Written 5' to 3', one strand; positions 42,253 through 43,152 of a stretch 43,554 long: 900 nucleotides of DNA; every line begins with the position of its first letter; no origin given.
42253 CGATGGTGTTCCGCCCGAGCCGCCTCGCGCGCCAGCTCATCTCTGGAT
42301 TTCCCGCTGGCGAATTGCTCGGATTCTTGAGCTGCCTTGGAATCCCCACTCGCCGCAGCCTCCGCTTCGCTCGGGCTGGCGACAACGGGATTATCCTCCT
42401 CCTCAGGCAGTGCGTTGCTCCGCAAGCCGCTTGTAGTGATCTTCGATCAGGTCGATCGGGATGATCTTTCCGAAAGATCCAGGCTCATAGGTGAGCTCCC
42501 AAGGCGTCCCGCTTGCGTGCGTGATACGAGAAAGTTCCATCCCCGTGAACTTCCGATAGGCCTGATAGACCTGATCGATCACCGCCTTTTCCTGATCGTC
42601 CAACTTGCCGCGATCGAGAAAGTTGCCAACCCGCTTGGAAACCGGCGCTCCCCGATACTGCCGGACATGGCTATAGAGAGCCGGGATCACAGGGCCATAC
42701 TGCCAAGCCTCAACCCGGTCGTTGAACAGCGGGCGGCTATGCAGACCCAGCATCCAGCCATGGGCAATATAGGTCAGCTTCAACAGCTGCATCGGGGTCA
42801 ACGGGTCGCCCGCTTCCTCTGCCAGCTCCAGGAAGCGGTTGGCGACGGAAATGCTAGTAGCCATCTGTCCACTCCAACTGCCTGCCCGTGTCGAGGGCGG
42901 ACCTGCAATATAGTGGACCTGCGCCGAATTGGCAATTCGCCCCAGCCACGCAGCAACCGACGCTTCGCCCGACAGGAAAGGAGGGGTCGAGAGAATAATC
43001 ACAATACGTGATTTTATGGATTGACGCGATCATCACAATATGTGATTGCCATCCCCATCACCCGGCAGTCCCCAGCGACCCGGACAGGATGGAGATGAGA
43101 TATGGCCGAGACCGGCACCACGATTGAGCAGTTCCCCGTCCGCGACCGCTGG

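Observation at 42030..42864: Panacea (DUF4065) antitoxin-like gene overlapping a two-TM membrane protein: candidate toxin-antitoxin or abortive-infection pair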

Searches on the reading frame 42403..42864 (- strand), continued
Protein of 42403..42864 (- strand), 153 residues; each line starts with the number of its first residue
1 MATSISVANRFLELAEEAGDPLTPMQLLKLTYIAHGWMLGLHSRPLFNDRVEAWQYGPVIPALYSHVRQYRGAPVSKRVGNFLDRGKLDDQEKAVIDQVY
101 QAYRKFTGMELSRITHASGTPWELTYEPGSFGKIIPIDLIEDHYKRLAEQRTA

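Call 28: get_annotated_region(hit=H22, flank=2500)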
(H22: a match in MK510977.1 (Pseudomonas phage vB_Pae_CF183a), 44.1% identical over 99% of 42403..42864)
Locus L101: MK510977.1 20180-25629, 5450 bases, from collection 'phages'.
description: Pseudomonas phage vB_Pae_CF183a, partial genome.
organism: Pseudomonas phage vB_Pae_CF183a (NCBI taxid 2563557)
taxonomy: Viruses; Duplodnaviria; Heunggongvirae; Uroviricota; Caudoviricetes
host: Pseudomonas aeruginosa; source: lung of cystic fibrosis patients; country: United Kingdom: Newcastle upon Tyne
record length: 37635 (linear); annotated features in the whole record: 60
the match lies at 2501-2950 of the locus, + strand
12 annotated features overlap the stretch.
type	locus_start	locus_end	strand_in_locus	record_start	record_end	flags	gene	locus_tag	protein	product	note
CDS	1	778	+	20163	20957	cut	-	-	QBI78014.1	hypothetical protein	-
CDS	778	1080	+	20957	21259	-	-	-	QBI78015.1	hypothetical protein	FIG00958463: hypothetical protein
CDS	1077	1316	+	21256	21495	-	-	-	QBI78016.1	hypothetical protein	-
CDS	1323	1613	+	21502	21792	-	-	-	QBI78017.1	hypothetical protein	-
CDS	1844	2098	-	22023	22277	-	-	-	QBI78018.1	hypothetical protein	-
CDS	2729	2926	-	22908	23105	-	-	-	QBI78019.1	hypothetical protein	-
CDS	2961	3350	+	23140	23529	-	-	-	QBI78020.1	hypothetical protein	-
CDS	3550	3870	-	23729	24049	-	-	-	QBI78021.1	hypothetical protein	-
CDS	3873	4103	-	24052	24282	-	-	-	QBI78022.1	transcriptional regulator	Phage transcriptional regulator Mnt (ACLAME 243)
CDS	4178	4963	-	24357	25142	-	-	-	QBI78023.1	hypothetical protein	-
CDS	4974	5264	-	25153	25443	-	-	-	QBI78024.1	baseplate hub protein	-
CDS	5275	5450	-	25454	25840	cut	-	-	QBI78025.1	hypothetical protein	-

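Call 47: search_solved_structures(query=window:42403-42864:-, max_evalue=0.01)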
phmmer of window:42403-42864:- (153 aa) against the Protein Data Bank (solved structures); distinct sequences matched with E-value up to 0.01: 0.
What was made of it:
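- Tried and rejected: No hit (call 47).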

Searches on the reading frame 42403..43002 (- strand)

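Call 3: search_protein_families(library=pfam, proteins=[window:42403-43002:-], max_evalue=1)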
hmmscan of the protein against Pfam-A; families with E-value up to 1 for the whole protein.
window:42403-43002:- (199 aa): 1 family
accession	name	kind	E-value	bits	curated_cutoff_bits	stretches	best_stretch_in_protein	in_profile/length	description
PF13274.11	SocA_Panacea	-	8.9e-20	72.1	25.7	1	73-168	1-112/113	Antitoxin SocA-like, Panacea domain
